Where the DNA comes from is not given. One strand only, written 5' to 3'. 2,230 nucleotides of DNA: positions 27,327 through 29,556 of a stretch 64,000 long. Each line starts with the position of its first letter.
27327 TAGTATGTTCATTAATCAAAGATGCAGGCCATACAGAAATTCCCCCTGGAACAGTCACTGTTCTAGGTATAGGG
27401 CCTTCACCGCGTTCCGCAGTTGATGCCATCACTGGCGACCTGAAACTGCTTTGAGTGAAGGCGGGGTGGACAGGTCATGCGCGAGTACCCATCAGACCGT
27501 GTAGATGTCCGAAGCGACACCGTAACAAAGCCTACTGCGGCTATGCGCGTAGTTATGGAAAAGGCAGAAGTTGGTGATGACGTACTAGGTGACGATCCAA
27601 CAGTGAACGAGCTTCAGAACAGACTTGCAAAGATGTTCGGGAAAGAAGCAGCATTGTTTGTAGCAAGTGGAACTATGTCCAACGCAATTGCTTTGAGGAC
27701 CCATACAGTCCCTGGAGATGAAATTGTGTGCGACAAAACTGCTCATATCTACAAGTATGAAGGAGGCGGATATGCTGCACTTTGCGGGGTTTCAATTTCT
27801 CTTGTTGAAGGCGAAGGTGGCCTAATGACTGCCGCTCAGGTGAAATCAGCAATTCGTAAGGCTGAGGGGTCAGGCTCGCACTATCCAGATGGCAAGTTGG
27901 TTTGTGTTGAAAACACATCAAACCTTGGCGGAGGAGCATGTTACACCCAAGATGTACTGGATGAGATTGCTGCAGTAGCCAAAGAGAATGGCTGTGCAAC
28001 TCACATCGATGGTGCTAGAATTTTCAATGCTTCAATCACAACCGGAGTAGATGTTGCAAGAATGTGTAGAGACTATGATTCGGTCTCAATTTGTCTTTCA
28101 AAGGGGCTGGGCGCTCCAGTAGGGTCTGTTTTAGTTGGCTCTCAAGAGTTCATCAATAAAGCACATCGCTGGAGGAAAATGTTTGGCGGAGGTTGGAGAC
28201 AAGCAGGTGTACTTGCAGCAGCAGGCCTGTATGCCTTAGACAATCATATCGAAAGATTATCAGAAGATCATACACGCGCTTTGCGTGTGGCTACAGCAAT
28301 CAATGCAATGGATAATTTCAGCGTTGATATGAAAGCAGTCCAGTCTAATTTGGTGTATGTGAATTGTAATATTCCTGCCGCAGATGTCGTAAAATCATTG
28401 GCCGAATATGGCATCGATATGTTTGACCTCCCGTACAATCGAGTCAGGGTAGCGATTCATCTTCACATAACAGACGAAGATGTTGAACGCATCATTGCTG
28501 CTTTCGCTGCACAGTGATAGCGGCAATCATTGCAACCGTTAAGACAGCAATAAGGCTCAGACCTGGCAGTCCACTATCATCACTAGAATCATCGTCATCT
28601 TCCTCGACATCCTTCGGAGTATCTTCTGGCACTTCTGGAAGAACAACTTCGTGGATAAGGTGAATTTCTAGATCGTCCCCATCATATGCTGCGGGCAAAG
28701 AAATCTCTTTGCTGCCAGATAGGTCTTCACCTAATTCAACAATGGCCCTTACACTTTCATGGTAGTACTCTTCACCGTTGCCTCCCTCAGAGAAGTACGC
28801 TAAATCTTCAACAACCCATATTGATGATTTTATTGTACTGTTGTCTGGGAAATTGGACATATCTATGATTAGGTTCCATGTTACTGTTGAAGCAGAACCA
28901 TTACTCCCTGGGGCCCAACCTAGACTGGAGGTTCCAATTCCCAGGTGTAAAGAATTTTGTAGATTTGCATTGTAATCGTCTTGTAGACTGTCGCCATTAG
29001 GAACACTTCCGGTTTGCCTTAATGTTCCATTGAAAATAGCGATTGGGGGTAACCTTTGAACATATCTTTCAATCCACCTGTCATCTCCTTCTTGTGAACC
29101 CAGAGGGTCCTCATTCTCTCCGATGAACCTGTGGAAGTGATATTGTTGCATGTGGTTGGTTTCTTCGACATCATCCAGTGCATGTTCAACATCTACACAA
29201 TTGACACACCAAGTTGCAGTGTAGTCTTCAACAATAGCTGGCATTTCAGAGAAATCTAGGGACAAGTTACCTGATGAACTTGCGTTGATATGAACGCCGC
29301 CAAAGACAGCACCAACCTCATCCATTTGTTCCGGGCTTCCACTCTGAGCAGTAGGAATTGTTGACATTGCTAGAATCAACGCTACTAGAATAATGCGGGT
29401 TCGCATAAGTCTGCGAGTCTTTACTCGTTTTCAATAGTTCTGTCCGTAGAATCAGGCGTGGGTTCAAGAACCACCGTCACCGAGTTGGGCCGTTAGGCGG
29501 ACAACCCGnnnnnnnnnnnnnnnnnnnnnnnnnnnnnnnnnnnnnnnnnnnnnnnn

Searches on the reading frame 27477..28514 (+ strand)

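Call 11: search_protein_families(library=pfam, proteins=[window:27477-28514:+], max_evalue=0.001)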
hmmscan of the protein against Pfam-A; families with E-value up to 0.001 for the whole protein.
window:27477-28514:+ (346 aa): 4 families
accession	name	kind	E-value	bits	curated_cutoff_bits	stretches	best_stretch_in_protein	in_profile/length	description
PF01212.27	Beta_elim_lyase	-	1.3e-102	343.5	27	1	10-296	1-286/288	Beta-eliminating lyase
PF00155.27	Aminotran_1_2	-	2e-09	37.5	19.7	1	38-342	39-360/361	Aminotransferase class I and II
PF00266.25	Aminotran_5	-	8.4e-06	25.4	21.5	1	44-255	46-245/371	Aminotransferase class-V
PF01053.26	Cys_Met_Meta_PP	-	3.6e-05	22.9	27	1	40-193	51-191/381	Cys/Met metabolism PLP-dependent enzyme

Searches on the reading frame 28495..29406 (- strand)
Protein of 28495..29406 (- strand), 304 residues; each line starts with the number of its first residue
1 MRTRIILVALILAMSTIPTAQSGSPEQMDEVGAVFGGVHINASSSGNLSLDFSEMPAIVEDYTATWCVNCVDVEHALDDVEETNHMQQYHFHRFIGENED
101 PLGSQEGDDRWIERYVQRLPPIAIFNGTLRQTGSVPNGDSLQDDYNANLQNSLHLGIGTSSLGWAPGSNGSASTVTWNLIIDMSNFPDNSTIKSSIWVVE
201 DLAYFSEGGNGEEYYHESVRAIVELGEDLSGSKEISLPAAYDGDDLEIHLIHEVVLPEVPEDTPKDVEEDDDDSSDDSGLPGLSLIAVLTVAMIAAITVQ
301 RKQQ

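Call 11: search_protein_families(library=pfam, proteins=[window:28495-29406:-], max_evalue=0.001)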
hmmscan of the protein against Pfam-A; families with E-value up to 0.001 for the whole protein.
window:28495-29406:- (304 aa): 0 families

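Call 58: search_protein_families(library=padloc, proteins=[window:28495-29406:-], max_evalue=0.01)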
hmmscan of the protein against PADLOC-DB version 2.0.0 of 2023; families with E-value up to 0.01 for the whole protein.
window:28495-29406:- (304 aa): 0 families

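Call 59: search_protein_families(library=ncbifam, proteins=[window:28495-29406:-], max_evalue=0.01)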
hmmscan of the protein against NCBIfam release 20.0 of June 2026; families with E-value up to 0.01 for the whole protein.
window:28495-29406:- (304 aa): 1 family
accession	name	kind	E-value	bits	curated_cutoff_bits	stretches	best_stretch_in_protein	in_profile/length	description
NF008229.0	PRK10996.1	equivalog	0.0075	16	125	0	33-100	31-96/141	thioredoxin TrxC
